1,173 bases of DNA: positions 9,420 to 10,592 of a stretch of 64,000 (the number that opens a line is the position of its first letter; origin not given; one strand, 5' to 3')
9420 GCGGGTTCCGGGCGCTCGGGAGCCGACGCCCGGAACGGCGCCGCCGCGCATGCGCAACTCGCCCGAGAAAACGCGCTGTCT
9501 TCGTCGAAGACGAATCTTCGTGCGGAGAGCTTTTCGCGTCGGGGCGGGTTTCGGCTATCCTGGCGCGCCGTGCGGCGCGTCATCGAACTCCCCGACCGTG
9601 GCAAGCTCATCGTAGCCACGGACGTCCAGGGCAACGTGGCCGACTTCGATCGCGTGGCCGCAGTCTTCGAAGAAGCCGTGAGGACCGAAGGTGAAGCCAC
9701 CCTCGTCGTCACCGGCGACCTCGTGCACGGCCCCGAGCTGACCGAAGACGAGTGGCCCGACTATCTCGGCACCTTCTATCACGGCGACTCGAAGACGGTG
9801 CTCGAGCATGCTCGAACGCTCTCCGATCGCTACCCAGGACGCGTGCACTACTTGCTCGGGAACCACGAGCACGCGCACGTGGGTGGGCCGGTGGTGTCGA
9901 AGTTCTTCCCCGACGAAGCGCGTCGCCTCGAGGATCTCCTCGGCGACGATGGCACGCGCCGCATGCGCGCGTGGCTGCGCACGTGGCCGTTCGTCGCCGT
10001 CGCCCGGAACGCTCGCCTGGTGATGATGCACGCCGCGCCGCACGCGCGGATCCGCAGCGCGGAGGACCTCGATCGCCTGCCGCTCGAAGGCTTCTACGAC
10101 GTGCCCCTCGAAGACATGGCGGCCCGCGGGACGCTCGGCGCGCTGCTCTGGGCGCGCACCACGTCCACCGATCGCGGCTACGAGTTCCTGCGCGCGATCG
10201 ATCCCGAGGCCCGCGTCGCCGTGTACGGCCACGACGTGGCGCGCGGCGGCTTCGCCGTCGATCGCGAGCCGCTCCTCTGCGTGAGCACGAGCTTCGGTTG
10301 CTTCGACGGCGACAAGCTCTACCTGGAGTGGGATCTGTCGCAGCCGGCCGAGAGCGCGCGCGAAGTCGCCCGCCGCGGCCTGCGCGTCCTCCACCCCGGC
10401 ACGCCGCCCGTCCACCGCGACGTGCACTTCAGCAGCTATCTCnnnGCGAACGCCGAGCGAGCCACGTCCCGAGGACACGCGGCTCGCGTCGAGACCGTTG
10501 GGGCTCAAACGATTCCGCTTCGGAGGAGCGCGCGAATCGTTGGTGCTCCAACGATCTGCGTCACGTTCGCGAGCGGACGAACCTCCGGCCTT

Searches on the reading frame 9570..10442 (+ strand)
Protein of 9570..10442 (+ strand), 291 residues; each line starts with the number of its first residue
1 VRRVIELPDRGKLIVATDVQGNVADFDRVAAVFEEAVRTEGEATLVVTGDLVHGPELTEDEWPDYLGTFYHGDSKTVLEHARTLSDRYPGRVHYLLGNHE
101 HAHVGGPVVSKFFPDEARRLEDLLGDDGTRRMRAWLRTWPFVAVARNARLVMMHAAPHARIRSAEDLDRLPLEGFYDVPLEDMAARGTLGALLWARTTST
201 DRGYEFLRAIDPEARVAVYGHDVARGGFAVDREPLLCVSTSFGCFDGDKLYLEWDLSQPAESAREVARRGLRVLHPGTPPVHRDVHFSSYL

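Call 11: search_protein_families(library=pfam, proteins=[window:9570-10442:+], max_evalue=0.01)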
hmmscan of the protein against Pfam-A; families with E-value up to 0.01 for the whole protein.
window:9570-10442:+ (291 aa): 1 family
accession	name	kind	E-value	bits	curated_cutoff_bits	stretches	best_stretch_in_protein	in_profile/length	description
PF00149.33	Metallophos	-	5.3e-10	40.5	21.5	1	12-223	2-189/191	Calcineurin-like phosphoesterase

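Call 25: find_homologous_proteins(query=window:9570-10442:+, max_evalue=1e-20)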
Query window:9570-10442:+ (291 aa): 688 proteins with E <= 1e-20 among 5413 candidates; the best 120 are listed.
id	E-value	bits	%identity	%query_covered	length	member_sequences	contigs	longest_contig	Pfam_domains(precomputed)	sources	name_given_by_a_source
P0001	3.3e-180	616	100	92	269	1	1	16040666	PF00149.34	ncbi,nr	ncbi:Hypothetical protein A7982_03751 [Minicystis rosea]|nr:Hypothetical protein A7982_03751 [Minicy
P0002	1.1e-177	608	90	100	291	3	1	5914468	PF00149.34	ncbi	ncbi:MAG: metallophosphoesterase [Minicystis sp.]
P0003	2.0e-174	597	89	99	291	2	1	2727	PF00149.34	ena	-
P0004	1.9e-173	594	89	99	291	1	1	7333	PF00149.34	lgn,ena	-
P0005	2.2e-171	587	88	100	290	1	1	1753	PF00149.34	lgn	-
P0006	8.6e-171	585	86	100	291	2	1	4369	PF00149.34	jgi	jgi:hypothetical protein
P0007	1.1e-170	585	87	99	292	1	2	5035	PF00149.34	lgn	-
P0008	2.1e-170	584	87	100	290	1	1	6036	PF00149.34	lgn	-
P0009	1.4e-169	581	87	100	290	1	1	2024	PF00149.34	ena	-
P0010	8.1e-169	579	87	99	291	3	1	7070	PF00149.34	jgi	jgi:hypothetical protein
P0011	1.3e-165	568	85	99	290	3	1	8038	PF00149.34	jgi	-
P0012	5.7e-165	566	83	100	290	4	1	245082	PF00149.34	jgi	jgi:hypothetical protein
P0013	1.6e-162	558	83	98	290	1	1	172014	PF00149.34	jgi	jgi:hypothetical protein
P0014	1.8e-162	558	83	99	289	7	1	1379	PF00149.34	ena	-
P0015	1.6e-160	552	82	99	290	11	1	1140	PF00149.34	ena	-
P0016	2.7e-160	551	82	99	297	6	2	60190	PF00149.34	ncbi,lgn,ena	-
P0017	3.3e-160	551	86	95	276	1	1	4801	PF00149.34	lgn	-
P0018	7.2e-160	549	83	99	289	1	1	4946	PF00149.34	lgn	-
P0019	2.6e-159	548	80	99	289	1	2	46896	PF00149.34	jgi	jgi:hypothetical protein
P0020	3.1e-159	547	81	99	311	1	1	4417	PF00149.34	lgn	-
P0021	3.1e-159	547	81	99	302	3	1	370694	PF00149.34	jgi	jgi:hypothetical protein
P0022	2.5e-158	544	84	95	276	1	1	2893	PF00149.34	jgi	jgi:hypothetical protein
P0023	2.9e-158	544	82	98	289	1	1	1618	PF00149.34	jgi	jgi:hypothetical protein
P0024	5.7e-158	543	82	99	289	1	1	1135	PF00149.34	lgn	-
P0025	3.5e-156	537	80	99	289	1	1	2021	PF00149.34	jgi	jgi:hypothetical protein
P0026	3.7e-156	537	78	99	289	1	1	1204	PF00149.34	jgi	jgi:hypothetical protein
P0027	4.1e-156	537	80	99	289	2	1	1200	PF00149.34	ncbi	-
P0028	9.5e-156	536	80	99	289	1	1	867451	PF00149.34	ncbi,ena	-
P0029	1.3e-155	535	80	100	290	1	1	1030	PF00149.34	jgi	jgi:hypothetical protein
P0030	1.1e-154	532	81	97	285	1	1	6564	PF00149.34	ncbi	ncbi:MAG: metallophosphoesterase [Polyangiaceae bacterium]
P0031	2.3e-154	531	79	99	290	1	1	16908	PF00149.34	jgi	jgi:hypothetical protein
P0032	5.1e-154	530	79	98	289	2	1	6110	PF00149.34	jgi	jgi:hypothetical protein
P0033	8.8e-154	529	81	98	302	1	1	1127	PF00149.34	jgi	jgi:hypothetical protein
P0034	1.1e-153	529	79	99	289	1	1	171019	PF00149.34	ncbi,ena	-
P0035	2.0e-153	528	80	98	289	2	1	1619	PF00149.34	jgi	jgi:hypothetical protein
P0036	3.7e-152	524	78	99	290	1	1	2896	PF00149.34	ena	-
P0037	2.7e-151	521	79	98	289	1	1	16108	PF00149.34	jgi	jgi:hypothetical protein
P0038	1.2e-150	519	80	97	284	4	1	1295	PF00149.34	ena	-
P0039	2.0e-150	518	77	99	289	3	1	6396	PF00149.34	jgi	jgi:hypothetical protein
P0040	2.9e-150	518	78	98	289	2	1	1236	PF00149.34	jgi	-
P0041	3.6e-150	518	78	98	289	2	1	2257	PF00149.34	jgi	jgi:hypothetical protein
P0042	1.2e-149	516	80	95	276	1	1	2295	PF00149.34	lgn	-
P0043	2.6e-149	515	79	96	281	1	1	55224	PF00149.34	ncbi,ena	-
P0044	5.0e-149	514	78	97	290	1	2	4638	PF00149.34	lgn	-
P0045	5.1e-149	514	78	98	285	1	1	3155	PF00149.34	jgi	jgi:hypothetical protein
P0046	5.8e-149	514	76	97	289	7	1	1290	PF00149.34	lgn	-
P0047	6.3e-149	514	77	97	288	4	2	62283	PF00149.34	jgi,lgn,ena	-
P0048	1.3e-148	512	77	98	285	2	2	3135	PF00149.34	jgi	-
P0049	1.4e-148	512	77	98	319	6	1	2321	PF00149.34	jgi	jgi:hypothetical protein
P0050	2.3e-148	512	77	98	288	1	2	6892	PF00149.34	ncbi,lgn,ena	-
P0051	4.0e-148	511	77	98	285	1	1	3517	PF00149.34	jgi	jgi:hypothetical protein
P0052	6.3e-148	510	77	97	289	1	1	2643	PF00149.34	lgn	-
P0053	7.7e-148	510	77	97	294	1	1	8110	PF00149.34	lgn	-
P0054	9.1e-147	506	77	97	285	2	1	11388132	PF00149.34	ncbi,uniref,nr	ncbi:metallophosphoesterase [Chondromyces crocatus]|uniref:metallophosphoesterase n=1 Tax=Chondromyc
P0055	6.5e-146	504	77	98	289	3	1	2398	PF00149.34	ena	-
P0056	6.9e-146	504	78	96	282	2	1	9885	PF00149.34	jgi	jgi:hypothetical protein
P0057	7.2e-146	503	76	96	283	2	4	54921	PF00149.34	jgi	jgi:hypothetical protein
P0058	1.2e-145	503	76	97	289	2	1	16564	PF00149.34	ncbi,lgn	-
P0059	1.3e-145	503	75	96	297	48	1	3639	PF00149.34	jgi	jgi:hypothetical protein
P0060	1.4e-145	503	75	98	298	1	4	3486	PF00149.34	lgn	-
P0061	2.3e-145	502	75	98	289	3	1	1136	PF00149.34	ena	-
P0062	9.5e-145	500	74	99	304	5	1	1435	PF00149.34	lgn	-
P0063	1.0e-144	500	75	98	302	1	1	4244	PF00149.34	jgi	jgi:hypothetical protein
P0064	1.0e-144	500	83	89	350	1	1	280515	PF00149.34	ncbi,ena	-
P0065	1.1e-144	500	75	97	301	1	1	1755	PF00149.34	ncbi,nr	ncbi:MAG TPA: metallophosphoesterase [Minicystis sp.]|nr:metallophosphoesterase [Minicystis sp.]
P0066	2.1e-144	499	75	98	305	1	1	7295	PF00149.34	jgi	jgi:hypothetical protein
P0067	2.9e-144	498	75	97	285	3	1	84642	PF00149.34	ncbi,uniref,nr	ncbi:metallophosphoesterase [Chondromyces apiculatus]|uniref:metallophosphoesterase n=1 Tax=Chondrom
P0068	5.8e-144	497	76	97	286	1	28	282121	PF00149.34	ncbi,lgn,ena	-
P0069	9.2e-144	497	73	98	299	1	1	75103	PF00149.34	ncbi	ncbi:MAG: metallophosphoesterase [Byssovorax sp.]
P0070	2.8e-143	495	74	98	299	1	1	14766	PF00149.34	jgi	jgi:Calcineurin-like phosphoesterase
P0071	3.5e-142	491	75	98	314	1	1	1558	PF00149.34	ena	-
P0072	5.0e-142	491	74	95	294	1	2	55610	PF00149.34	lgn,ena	-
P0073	5.4e-142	491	73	97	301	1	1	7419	PF00149.34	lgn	-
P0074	1.2e-141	490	76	98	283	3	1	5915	PF00149.34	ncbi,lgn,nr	ncbi:MAG TPA: metallophosphoesterase [Polyangia bacterium]|nr:metallophosphoesterase [Polyangia bact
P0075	1.6e-141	489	74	98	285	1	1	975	PF00149.34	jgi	jgi:hypothetical protein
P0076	2.7e-141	488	74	97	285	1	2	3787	PF00149.34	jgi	jgi:hypothetical protein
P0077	3.8e-141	488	72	98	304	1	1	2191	PF00149.34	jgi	jgi:hypothetical protein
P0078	4.7e-141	488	75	97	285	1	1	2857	PF00149.34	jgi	jgi:hypothetical protein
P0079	4.9e-141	488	73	97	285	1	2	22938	PF00149.34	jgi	jgi:hypothetical protein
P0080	9.1e-141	487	73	97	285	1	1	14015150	PF00149.34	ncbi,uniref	ncbi:metallophosphoesterase [Sorangium sp. So ce131]|uniref:metallophosphoesterase n=1 Tax=Sorangium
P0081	1.2e-140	486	74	97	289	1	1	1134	PF00149.34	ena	-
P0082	4.8e-140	484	74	96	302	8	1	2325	PF00149.34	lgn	-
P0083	6.3e-140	484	73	97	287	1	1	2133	PF00149.34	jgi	-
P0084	9.7e-140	483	73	97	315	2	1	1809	PF00149.34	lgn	-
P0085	1.5e-139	483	71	97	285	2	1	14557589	PF00149.34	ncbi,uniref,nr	ncbi:metallophosphoesterase [Sorangium cellulosum]|uniref:metallophosphoesterase n=1 Tax=Sorangium c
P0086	1.6e-139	483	72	98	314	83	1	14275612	PF00149.34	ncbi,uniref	ncbi:metallophosphoesterase [Sorangium sp. So ce385]|uniref:metallophosphoesterase n=1 Tax=Sorangium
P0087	5.9e-139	481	79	91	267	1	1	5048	PF00149.34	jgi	jgi:hypothetical protein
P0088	1.5e-138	479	74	95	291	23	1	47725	PF00149.34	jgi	jgi:hypothetical protein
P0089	1.8e-138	479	73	97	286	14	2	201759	PF00149.34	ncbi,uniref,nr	ncbi:metallophosphoesterase [Polyangium jinanense]|uniref:Metallophosphoesterase n=1 Tax=Polyangium 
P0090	3.6e-138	478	73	97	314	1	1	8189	PF00149.34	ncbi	-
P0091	4.8e-138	478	73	97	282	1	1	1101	PF00149.34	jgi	jgi:hypothetical protein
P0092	5.6e-138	478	72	97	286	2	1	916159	PF00149.34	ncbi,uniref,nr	ncbi:metallophosphoesterase [Polyangium sp. y55x31]|uniref:metallophosphoesterase n=1 Tax=Polyangium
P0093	6.8e-138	477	74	97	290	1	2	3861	PF00149.34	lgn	-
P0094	9.4e-138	477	73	97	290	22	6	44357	PF00149.34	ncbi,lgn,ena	-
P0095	1.6e-137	476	73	97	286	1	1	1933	PF00149.34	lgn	-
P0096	2.6e-137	475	73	96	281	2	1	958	PF00149.34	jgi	jgi:hypothetical protein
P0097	3.2e-137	475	72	97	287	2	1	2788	PF00149.34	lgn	-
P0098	5.0e-137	474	71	99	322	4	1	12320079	PF00149.34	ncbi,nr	ncbi:metallophosphoesterase [Polyangium aurulentum]|nr:metallophosphoesterase [Polyangium aurulentum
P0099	5.8e-137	474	72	97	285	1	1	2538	PF00149.34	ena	-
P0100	6.0e-137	474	75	95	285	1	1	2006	PF00149.34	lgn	-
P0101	7.4e-137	474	72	95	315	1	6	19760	PF00149.34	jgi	jgi:hypothetical protein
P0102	1.2e-136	473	73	97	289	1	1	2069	PF00149.34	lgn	-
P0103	1.2e-136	473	73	98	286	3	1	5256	PF00149.34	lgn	-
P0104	2.7e-136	472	71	98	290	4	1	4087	PF00149.34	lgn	-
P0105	2.9e-136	472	72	98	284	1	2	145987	PF00149.34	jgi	jgi:hypothetical protein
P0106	4.9e-136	471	71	96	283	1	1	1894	PF00149.34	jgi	-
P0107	6.0e-136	471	74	95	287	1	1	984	PF00149.34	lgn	-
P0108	9.7e-136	470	71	98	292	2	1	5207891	PF00149.34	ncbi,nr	ncbi:MAG: metallophosphoesterase [Polyangiaceae bacterium]|nr:metallophosphoesterase [Polyangiaceae 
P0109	1.2e-135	470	70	98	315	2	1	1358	PF00149.34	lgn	-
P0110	1.8e-135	469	71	97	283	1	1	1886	PF00149.34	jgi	jgi:hypothetical protein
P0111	2.3e-135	469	73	91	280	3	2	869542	PF00149.34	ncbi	-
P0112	3.8e-135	468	72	98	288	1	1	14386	PF00149.34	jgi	jgi:hypothetical protein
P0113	5.6e-135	468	72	96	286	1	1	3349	PF00149.34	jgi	jgi:hypothetical protein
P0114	6.6e-135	467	72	91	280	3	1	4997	PF00149.34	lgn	-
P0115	1.5e-134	466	71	97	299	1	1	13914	PF00149.34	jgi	jgi:hypothetical protein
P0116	1.5e-134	466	71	97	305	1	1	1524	PF00149.34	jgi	-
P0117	2.0e-134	466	69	97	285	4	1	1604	PF00149.34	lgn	-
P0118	2.6e-134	466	69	98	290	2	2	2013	PF00149.34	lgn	-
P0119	2.7e-134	466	71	98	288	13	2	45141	PF00149.34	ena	-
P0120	2.8e-134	465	72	97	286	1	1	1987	PF00149.34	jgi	jgi:hypothetical protein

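Call 26: find_encoding_contigs(protein=P0002, flank=10000, max_places=2)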
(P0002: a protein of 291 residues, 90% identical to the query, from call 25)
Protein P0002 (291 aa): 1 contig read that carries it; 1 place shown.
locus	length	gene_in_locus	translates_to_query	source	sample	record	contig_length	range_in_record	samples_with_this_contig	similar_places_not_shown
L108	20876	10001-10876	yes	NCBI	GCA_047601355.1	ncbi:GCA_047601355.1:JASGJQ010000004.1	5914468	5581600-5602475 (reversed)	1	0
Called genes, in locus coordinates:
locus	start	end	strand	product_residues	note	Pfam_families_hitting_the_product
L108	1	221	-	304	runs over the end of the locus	PF01040:UbiA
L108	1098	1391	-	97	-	-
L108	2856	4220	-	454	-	PF00425:Chorismate_bind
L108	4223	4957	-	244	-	PF01209:Ubie_methyltran, PF13489:Methyltransf_23, PF13847:Methyltransf_31, PF08241:Methyltransf_11, PF08242:Methyltransf_12, PF13649:Methyltransf_25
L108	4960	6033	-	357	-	PF00348:polyprenyl_synt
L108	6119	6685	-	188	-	-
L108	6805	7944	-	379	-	PF00082:Peptidase_S8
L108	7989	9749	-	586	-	PF17297:PEPCK_N, PF00821:PEPCK_GTP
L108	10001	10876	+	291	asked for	PF00149:Metallophos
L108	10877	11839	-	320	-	PF13527:Acetyltransf_9, PF00583:Acetyltransf_1 (weak), PF13508:Acetyltransf_7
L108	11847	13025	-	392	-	PF22580:KYNU_C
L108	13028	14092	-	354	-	PF19777:DUF6263 (weak)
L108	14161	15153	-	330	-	PF03781:FGE-sulfatase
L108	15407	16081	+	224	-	PF03779:SPW (weak)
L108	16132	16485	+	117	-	PF06108:DUF952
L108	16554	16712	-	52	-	-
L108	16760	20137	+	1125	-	PF00501:AMP-binding, PF00550:PP-binding (weak), PF01370:Epimerase, PF04321:RmlD_sub_bind (weak), PF07993:NAD_binding_4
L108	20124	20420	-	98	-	PF02148:zf-UBP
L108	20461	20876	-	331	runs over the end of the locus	PF00158:Sigma54_activat, PF14532:Sigma54_activ_2, PF07728:AAA_5, PF25601:AAA_lid_14, PF02954:HTH_8 (weak)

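Call 27: find_encoding_contigs(protein=P0012, flank=10000, max_places=2)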
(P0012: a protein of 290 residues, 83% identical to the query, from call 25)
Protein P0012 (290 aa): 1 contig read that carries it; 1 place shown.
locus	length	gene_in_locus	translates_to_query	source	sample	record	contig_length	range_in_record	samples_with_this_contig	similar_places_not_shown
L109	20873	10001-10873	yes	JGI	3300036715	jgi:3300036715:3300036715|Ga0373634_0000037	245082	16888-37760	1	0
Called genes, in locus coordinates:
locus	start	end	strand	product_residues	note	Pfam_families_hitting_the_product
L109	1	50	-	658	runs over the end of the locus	PF13442:Cytochrome_CBB3 (faint), PF03150:CCP_MauG (faint)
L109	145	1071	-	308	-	PF01040:UbiA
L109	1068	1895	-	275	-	PF00378:ECH_1, PF16113:ECH_2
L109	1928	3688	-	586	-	PF02776:TPP_enzyme_N, PF16582:TPP_enzyme_M_2 (weak), PF02775:TPP_enzyme_C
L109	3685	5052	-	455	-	PF00425:Chorismate_bind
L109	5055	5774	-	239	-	PF01209:Ubie_methyltran, PF13489:Methyltransf_23 (weak), PF13847:Methyltransf_31, PF08241:Methyltransf_11, PF08242:Methyltransf_12, PF13649:Methyltransf_25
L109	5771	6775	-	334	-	PF00793:DAHP_synth_1, PF03102:NeuB (weak)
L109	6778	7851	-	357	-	PF00348:polyprenyl_synt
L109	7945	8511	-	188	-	PF12802:MarR_2 (faint)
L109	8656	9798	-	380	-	PF00082:Peptidase_S8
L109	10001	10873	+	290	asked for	PF00149:Metallophos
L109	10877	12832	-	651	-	PF00034:Cytochrom_C, PF13442:Cytochrome_CBB3, PF03239:FTR1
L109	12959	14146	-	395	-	PF00266:Aminotran_5 (weak), PF22580:KYNU_C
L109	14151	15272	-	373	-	PF19777:DUF6263 (faint)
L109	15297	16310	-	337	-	PF03781:FGE-sulfatase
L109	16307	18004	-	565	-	PF00246:Peptidase_M14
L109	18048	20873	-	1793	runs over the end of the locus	PF00069:Pkinase, PF07714:PK_Tyr_Ser-Thr, PF13191:AAA_16, PF01590:GAF, PF13185:GAF_2, PF00512:HisKA (weak), PF02518:HATPase_c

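Call 28: find_encoding_contigs(protein=P0054, flank=10000, max_places=2)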
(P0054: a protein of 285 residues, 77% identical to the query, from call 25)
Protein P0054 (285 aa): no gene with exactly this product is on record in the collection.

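Call 46: find_encoding_contigs(protein=P0013, flank=10000, max_places=1)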
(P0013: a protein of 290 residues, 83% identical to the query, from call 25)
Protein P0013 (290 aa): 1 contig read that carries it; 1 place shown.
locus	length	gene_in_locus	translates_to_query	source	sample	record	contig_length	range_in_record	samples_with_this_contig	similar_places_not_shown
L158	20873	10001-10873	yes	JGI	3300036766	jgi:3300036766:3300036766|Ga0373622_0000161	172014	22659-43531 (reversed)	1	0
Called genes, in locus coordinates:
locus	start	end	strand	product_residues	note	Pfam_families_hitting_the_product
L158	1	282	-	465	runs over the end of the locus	-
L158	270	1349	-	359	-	PF13378:MR_MLE_C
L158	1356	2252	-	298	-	PF01040:UbiA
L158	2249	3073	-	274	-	PF00378:ECH_1, PF16113:ECH_2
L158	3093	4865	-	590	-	PF02776:TPP_enzyme_N, PF16582:TPP_enzyme_M_2 (weak), PF02775:TPP_enzyme_C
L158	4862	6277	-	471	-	-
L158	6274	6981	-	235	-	PF01209:Ubie_methyltran, PF13489:Methyltransf_23, PF13847:Methyltransf_31, PF08241:Methyltransf_11, PF08242:Methyltransf_12, PF13649:Methyltransf_25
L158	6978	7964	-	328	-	PF00793:DAHP_synth_1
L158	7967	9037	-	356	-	PF00348:polyprenyl_synt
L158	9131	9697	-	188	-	PF12802:MarR_2 (weak)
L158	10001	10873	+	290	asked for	PF00149:Metallophos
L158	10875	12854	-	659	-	PF00034:Cytochrom_C, PF13442:Cytochrome_CBB3, PF03239:FTR1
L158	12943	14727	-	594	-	-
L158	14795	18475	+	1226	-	PF00271:Helicase_C, PF04408:WHD_HA2 (weak), PF21010:HA2_C, PF07717:OB_NTP_bind, PF11898:DUF3418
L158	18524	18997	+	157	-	PF00903:Glyoxalase, PF13669:Glyoxalase_4 (weak), PF18029:Glyoxalase_6 (weak), PF22656:At5g48480-like_N (faint)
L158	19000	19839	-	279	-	-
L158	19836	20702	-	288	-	PF00899:ThiF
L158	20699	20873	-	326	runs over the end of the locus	-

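Call 47: find_encoding_contigs(protein=P0028, flank=10000, max_places=1)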
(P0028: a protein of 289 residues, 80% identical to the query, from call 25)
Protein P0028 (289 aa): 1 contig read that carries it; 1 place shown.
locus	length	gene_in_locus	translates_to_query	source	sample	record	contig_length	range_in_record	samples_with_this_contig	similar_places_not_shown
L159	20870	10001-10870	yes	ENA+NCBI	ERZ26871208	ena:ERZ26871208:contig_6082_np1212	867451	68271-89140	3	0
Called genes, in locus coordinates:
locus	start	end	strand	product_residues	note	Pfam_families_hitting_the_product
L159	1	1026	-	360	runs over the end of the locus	PF13378:MR_MLE_C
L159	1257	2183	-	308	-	PF01040:UbiA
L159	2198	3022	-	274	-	PF00378:ECH_1, PF16113:ECH_2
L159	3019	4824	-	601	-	PF02776:TPP_enzyme_N, PF02775:TPP_enzyme_C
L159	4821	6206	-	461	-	PF00425:Chorismate_bind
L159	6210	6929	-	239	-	PF01209:Ubie_methyltran, PF13489:Methyltransf_23 (weak), PF13847:Methyltransf_31, PF08241:Methyltransf_11, PF08242:Methyltransf_12, PF13649:Methyltransf_25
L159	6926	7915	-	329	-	PF00793:DAHP_synth_1, PF03102:NeuB (weak)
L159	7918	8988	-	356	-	PF00348:polyprenyl_synt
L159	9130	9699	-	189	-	PF12802:MarR_2 (weak)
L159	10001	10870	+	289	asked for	PF00149:Metallophos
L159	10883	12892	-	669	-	PF00034:Cytochrom_C, PF13442:Cytochrome_CBB3, PF03239:FTR1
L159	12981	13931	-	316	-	PF00583:Acetyltransf_1, PF13527:Acetyltransf_9, PF13508:Acetyltransf_7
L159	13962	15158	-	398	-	PF00266:Aminotran_5, PF22580:KYNU_C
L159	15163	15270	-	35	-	-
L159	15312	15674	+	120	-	-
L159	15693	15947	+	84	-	-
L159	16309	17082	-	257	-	-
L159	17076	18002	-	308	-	PF00246:Peptidase_M14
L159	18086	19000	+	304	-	PF03445:DUF294 (weak)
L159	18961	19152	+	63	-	-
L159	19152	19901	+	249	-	PF01261:AP_endonuc_2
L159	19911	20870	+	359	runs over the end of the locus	PF00069:Pkinase, PF01636:APH (faint), PF07714:PK_Tyr_Ser-Thr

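Call 48: find_encoding_contigs(protein=P0021, flank=10000, max_places=1)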
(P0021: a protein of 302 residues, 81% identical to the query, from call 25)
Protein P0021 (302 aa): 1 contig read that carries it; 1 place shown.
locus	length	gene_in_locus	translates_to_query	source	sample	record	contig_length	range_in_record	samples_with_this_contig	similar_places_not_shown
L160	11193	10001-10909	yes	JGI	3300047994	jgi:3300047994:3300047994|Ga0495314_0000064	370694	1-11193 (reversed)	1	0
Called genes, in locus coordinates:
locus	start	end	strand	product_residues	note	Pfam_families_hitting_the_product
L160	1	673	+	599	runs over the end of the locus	-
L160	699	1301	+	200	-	-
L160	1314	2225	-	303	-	PF01040:UbiA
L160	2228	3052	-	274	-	PF00378:ECH_1, PF16113:ECH_2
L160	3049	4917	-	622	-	PF02776:TPP_enzyme_N, PF02775:TPP_enzyme_C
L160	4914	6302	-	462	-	PF00425:Chorismate_bind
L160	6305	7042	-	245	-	PF01209:Ubie_methyltran, PF13489:Methyltransf_23, PF13847:Methyltransf_31, PF08241:Methyltransf_11, PF08242:Methyltransf_12, PF13649:Methyltransf_25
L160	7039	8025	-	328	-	PF00793:DAHP_synth_1, PF03102:NeuB (weak)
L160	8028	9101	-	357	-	PF00348:polyprenyl_synt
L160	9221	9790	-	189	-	PF12802:MarR_2 (weak)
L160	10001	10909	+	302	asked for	PF00149:Metallophos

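Call 99: find_encoding_contigs(protein=P0001, flank=10000, max_places=1)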
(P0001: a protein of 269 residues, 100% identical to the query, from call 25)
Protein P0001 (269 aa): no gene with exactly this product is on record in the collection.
